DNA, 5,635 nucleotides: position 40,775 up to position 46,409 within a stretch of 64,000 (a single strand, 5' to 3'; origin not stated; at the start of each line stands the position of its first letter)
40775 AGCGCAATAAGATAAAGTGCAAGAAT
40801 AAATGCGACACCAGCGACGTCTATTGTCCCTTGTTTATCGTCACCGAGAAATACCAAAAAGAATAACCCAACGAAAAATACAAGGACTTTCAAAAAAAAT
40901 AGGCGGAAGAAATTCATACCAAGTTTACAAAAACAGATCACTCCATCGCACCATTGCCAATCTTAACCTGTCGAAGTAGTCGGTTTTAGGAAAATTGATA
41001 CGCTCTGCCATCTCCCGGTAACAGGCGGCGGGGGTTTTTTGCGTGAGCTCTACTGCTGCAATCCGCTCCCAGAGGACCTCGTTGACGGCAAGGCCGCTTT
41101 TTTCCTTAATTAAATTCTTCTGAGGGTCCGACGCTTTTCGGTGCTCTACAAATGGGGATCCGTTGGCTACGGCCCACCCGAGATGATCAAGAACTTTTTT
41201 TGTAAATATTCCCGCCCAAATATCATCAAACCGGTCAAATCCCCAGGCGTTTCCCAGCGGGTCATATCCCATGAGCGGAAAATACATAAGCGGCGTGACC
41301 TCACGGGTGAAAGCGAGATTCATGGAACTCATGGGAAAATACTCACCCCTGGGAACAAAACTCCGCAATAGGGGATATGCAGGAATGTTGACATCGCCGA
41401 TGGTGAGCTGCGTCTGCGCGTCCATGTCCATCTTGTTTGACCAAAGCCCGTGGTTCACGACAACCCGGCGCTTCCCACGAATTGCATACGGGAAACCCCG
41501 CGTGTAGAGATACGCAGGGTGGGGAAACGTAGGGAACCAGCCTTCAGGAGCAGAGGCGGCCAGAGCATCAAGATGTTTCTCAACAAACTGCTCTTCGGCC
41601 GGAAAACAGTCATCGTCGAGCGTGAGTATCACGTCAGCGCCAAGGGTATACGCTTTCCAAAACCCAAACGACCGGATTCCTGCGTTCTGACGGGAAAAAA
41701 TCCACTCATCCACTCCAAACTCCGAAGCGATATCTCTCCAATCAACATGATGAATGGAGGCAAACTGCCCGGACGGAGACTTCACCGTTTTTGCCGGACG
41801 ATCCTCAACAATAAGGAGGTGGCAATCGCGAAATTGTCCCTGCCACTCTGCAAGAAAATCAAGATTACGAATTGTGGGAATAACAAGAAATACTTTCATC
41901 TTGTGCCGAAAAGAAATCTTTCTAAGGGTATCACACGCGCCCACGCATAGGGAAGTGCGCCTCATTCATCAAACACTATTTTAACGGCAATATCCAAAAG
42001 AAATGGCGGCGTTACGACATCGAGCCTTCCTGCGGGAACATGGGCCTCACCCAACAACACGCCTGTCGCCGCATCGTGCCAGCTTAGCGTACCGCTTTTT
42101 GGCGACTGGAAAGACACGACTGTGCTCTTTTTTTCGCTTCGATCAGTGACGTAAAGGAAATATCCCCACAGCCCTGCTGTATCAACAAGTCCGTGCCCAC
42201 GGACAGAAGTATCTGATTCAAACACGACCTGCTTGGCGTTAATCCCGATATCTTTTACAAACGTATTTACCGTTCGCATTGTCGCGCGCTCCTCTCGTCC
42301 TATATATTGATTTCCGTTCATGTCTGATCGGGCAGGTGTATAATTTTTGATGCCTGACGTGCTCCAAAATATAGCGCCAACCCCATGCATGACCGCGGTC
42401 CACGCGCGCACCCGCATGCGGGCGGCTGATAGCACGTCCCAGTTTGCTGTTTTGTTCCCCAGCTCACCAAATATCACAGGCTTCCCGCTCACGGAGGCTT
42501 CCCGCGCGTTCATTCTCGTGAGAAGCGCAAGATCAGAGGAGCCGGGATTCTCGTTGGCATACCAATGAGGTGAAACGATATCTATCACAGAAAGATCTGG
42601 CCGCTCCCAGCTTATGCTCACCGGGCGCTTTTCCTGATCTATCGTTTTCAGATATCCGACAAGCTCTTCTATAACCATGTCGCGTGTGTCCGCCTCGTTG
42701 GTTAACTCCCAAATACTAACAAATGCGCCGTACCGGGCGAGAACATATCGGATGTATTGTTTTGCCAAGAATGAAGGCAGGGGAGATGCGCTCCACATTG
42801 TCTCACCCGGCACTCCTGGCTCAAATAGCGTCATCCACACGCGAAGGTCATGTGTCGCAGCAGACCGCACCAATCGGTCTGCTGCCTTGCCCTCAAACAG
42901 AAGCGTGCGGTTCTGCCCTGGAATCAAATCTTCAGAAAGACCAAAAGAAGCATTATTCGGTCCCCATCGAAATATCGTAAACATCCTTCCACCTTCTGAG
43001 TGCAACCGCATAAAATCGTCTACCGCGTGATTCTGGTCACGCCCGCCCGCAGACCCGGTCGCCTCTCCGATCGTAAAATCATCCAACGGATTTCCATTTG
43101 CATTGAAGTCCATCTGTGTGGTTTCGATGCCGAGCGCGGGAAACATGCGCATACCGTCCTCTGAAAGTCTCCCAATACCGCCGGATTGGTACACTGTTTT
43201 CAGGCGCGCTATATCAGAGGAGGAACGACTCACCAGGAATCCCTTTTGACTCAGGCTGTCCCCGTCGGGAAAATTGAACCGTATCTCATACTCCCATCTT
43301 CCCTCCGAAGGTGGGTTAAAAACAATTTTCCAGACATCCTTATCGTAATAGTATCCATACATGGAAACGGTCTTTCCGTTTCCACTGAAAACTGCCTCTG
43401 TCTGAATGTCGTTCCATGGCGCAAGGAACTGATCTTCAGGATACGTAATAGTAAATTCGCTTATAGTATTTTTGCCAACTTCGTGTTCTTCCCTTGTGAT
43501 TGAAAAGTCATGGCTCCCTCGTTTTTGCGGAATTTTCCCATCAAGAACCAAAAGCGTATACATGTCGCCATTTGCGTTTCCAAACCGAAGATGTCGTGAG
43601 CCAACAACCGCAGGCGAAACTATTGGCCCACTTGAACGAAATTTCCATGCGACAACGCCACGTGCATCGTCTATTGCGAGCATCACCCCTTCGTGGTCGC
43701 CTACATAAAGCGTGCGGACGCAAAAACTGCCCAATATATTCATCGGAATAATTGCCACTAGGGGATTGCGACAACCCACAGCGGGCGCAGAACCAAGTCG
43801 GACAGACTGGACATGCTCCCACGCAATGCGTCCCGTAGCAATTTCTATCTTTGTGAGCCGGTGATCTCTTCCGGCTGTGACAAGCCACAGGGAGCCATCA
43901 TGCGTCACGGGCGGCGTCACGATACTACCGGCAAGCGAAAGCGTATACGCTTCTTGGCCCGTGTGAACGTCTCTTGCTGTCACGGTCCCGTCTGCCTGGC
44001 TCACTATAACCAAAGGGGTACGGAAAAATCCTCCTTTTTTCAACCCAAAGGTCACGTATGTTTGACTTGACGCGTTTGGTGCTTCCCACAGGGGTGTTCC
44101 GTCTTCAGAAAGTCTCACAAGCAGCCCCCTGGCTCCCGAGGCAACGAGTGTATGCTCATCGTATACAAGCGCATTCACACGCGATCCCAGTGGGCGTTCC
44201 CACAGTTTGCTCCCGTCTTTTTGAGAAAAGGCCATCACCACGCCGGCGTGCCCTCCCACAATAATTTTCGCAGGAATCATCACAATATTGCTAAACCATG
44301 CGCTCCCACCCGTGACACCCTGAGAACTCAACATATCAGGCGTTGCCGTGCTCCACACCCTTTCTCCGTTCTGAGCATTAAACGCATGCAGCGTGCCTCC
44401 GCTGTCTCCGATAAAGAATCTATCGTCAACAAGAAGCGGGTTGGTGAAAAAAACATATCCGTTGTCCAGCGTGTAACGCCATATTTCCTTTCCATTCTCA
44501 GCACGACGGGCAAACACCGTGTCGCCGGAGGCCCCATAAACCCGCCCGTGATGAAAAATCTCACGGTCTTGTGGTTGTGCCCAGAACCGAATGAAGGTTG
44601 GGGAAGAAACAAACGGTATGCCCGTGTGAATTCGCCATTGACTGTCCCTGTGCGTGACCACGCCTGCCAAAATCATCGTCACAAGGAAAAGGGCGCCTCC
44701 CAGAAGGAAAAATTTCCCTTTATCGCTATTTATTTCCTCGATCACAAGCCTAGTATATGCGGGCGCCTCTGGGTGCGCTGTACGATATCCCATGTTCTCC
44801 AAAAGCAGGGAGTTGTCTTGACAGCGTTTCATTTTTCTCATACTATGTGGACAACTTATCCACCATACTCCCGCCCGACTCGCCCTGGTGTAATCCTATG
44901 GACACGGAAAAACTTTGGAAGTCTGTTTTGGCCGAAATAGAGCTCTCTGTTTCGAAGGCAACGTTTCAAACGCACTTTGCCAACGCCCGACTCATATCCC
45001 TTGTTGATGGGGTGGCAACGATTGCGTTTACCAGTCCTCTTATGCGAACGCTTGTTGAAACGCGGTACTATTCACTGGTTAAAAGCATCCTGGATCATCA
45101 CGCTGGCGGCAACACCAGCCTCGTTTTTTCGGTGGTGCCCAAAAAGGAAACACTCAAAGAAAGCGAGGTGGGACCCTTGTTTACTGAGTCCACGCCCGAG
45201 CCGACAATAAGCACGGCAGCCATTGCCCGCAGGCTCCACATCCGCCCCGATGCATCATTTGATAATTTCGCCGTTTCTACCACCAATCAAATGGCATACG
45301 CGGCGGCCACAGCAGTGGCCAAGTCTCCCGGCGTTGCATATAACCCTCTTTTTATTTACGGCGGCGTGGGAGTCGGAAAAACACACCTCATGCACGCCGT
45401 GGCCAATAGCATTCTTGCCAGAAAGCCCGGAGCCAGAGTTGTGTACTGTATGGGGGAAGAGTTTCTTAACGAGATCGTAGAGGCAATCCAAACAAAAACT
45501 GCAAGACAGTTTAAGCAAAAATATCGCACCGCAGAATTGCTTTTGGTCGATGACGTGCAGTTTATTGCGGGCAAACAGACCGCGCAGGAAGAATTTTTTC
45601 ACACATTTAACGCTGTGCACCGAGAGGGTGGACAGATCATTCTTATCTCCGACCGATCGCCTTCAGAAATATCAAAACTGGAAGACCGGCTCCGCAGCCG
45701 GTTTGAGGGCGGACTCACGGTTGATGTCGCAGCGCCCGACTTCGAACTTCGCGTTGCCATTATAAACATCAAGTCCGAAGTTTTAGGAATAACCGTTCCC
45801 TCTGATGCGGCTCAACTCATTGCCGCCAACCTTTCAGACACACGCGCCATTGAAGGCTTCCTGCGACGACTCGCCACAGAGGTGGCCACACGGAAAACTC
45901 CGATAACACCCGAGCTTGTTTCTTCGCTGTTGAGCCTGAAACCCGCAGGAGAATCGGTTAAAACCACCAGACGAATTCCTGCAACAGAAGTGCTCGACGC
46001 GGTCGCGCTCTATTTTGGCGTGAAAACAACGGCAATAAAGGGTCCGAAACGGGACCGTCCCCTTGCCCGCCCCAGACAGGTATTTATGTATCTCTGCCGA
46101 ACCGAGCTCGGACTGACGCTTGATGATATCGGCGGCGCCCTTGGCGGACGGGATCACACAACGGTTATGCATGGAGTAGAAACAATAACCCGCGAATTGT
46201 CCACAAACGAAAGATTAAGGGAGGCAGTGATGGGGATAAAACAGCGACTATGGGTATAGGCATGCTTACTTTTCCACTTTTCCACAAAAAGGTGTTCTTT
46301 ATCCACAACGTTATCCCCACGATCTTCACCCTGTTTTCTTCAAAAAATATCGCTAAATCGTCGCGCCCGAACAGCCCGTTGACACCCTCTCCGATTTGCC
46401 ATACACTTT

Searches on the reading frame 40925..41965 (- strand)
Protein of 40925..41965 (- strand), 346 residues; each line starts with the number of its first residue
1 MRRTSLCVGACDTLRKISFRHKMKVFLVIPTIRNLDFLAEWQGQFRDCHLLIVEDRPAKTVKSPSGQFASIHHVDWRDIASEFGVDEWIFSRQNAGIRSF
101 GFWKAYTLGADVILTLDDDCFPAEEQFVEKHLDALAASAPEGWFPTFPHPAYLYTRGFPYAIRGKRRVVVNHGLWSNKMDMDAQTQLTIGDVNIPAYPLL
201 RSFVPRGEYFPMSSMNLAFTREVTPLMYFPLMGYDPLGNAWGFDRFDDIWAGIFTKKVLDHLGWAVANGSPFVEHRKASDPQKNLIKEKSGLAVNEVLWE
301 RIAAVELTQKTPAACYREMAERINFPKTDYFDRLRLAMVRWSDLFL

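Call 24: search_protein_families(library=pfam, proteins=[window:40925-41965:-], max_evalue=0.0001)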
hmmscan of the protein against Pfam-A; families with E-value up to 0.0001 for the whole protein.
window:40925-41965:- (346 aa): 1 family
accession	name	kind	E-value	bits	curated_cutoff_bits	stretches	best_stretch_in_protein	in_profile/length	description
PF03214.19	RGP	-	1.2e-44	153.4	23.8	1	24-343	5-335/342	Reversibly glycosylated polypeptide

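Call 78: search_protein_families(library=ncbifam, proteins=[window:40925-41965:-], max_evalue=0.00001)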
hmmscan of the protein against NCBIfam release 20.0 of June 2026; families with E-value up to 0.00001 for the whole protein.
window:40925-41965:- (346 aa): 0 families

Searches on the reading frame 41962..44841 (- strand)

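Call 24: search_protein_families(library=pfam, proteins=[window:41962-44841:-], max_evalue=0.0001)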
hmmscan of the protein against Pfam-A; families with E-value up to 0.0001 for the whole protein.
window:41962-44841:- (959 aa): 4 families
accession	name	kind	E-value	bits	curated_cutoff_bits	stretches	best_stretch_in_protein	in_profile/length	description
PF13360.13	PQQ_2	-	2.6e-29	103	27.6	2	98-220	33-148/233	Outer membrane protein assembly factor BamB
PF13570.13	Beta-prop_ACSF4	-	4.4e-25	89.2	133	2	100-333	105-328/329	Beta-alanine-activating enzyme, beta-propeller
PF16586.11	DUF5060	-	3.2e-10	40.5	27.2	1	462-523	9-70/70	Domain of unknown function (DUF5060)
PF01011.28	PQQ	-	3.3e-07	29.8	26.7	0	307-406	49-145/595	Glucose/ethanol/alcohol dehydrogenase, beta-propeller domain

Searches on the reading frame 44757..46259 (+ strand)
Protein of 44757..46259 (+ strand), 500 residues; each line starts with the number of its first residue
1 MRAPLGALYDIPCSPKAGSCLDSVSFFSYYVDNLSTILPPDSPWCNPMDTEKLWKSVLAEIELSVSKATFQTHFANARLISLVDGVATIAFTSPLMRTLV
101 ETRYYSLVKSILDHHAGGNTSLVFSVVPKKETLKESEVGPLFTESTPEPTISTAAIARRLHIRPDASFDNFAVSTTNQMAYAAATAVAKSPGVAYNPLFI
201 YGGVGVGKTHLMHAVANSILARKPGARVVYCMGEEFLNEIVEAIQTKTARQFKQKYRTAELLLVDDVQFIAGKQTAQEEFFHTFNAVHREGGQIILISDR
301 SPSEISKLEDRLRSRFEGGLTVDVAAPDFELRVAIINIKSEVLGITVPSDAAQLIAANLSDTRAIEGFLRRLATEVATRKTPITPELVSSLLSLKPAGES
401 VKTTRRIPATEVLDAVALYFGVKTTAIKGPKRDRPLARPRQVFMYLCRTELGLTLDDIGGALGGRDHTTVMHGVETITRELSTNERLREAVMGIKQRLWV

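Call 24: search_protein_families(library=pfam, proteins=[window:44757-46259:+], max_evalue=0.0001)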
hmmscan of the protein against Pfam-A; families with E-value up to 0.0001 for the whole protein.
window:44757-46259:+ (500 aa): 8 families
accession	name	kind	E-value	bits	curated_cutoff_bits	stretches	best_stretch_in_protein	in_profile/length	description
PF00308.24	Bac_DnaA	-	2.1e-64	217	23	1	165-323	4-162/162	Bacterial DnaA ATPAse domain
PF08299.17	Bac_DnaA_C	-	3e-23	82.1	31.5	1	411-477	3-69/69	Bacterial dnaA protein helix-turn-helix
PF01695.23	IstB_IS21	-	4.4e-08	33.3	24.1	1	198-301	95-195/238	IstB-like ATP binding protein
PF00004.35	AAA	-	9.5e-08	33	21.2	1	199-317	2-124/131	ATPase family associated with various cellular activities (AAA)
PF01637.24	ATPase_2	-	1.5e-06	28.6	33.2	1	195-299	20-117/225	ATPase domain predominantly from Archaea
PF11638.13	DnaA_N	-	8.1e-06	25.9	24.6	1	52-112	2-63/65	DnaA N-terminal domain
PF13401.12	AAA_22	-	1.4e-05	25.8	27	0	198-297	8-121/130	AAA domain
PF13191.12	AAA_16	-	8e-05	23.6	32.6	0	196-283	25-119/167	AAA ATPase domain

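Call 71: find_homologous_proteins(query=window:44757-46256:+, max_evalue=1e-30)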
Query window:44757-46256:+ (500 aa): 8000 proteins with E <= 1e-30 among 8000 candidates; the best 120 are listed.
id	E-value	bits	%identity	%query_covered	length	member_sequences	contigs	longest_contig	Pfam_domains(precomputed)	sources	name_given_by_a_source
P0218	3.3e-291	984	100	91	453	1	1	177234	PF11638.14,PF01695.24,PF00308.25,PF08299.18,PF00004.36,PF13401.13,PF01637.25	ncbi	-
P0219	9.4e-270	913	91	90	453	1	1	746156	PF11638.14,PF01695.24,PF00308.25,PF08299.18,PF00004.36,PF13401.13,PF01637.25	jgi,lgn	-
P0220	3.7e-262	888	89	90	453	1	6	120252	PF11638.14,PF01695.24,PF00308.25,PF08299.18,PF00004.36,PF13401.13,PF01637.25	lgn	-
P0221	4.3e-259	878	88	90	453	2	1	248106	PF11638.14,PF01695.24,PF00308.25,PF08299.18,PF00004.36,PF13401.13,PF01637.25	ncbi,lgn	-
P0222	8.5e-249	844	84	90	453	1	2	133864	PF11638.14,PF01695.24,PF00308.25,PF08299.18,PF00004.36,PF13401.13,PF01637.25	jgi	jgi:chromosomal replication initiator protein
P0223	2.5e-247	840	83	91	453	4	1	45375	PF11638.14,PF01695.24,PF00308.25,PF08299.18,PF00004.36,PF13401.13,PF01637.25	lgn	-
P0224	3.0e-246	836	83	91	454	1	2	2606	PF11638.14,PF01695.24,PF00308.25,PF08299.18,PF00004.36,PF13401.13,PF01637.25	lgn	-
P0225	5.9e-245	832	83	90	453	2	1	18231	PF11638.14,PF01695.24,PF00308.25,PF08299.18,PF00004.36,PF13401.13,PF01637.25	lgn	-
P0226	9.2e-245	831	82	91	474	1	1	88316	PF01695.24,PF00308.25,PF08299.18,PF00004.36,PF13401.13,PF01637.25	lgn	-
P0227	6.5e-241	818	80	91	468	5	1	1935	PF11638.14,PF01695.24,PF00308.25,PF08299.18,PF00004.36,PF13401.13,PF01637.25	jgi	jgi:chromosomal replication initiator protein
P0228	1.5e-240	817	81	90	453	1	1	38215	PF11638.14,PF01695.24,PF00308.25,PF08299.18,PF00004.36,PF13401.13,PF01637.25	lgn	-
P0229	4.5e-240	816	81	91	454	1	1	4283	PF01695.24,PF00308.25,PF08299.18,PF00004.36,PF13401.13,PF01637.25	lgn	-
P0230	1.0e-239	814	81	91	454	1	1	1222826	PF11638.14,PF01695.24,PF00308.25,PF08299.18,PF00004.36,PF13401.13,PF01637.25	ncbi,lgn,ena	-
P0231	2.2e-239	813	81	90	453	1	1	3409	PF11638.14,PF01695.24,PF00308.25,PF08299.18,PF00004.36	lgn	-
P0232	8.4e-239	811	81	90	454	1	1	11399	PF11638.14,PF01695.24,PF00308.25,PF08299.18,PF00004.36,PF13401.13,PF01637.25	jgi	jgi:chromosomal replication initiator protein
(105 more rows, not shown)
